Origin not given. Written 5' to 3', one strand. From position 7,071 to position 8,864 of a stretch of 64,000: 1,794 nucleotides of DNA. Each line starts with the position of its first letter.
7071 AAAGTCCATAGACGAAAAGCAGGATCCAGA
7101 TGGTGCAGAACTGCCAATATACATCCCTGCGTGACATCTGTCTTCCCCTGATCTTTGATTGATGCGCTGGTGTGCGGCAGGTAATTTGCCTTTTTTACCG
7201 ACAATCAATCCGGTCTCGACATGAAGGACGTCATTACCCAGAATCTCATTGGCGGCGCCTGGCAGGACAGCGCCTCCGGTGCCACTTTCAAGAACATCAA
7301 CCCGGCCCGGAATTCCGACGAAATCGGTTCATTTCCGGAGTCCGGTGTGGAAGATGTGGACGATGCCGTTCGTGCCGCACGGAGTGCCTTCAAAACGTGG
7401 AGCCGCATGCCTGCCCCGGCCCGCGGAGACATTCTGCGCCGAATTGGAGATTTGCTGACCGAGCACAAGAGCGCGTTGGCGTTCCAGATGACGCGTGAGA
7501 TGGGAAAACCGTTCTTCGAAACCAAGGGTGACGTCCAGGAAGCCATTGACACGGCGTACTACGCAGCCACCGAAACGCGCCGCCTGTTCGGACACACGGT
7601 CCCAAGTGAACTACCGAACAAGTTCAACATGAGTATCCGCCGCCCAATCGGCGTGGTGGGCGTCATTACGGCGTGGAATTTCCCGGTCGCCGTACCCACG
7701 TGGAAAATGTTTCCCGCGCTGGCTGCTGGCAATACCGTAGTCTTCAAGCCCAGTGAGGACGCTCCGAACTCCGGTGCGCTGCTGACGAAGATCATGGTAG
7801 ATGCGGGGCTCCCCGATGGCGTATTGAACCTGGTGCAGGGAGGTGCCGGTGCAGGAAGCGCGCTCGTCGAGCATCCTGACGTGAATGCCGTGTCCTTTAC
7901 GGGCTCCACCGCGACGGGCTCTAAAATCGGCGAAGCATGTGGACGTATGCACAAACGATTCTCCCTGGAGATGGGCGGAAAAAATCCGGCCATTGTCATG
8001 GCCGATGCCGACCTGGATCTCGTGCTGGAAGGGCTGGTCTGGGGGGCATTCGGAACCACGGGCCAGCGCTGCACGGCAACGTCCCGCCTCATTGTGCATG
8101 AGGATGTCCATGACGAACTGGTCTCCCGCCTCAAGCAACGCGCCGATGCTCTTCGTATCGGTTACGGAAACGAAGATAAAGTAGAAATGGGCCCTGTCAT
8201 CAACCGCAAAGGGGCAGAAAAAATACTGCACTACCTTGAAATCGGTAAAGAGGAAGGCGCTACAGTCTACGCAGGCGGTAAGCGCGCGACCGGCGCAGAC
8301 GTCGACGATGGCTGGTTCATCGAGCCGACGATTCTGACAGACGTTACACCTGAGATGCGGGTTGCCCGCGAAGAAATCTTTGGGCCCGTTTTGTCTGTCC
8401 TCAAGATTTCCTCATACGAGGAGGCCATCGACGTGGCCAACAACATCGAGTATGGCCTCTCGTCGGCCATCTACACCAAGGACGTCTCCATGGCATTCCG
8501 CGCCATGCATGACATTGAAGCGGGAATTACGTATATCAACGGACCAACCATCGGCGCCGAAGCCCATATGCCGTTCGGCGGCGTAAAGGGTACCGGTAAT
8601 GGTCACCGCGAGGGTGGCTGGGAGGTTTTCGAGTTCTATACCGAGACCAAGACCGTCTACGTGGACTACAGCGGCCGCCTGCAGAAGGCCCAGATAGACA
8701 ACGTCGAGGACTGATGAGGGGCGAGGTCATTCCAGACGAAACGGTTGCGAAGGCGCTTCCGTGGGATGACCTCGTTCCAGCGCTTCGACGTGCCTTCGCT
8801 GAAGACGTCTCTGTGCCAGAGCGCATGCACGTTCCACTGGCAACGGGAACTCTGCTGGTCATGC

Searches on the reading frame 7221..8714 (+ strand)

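Call 80: search_protein_families(library=pfam, proteins=[window:7221-8714:+], max_evalue=0.00001)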
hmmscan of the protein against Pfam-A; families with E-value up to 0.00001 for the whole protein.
window:7221-8714:+ (497 aa): 1 family
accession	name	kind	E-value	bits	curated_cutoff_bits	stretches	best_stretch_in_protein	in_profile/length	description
PF00171.27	Aldedh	-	1.3e-174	581.5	23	1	14-479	1-461/461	Aldehyde dehydrogenase family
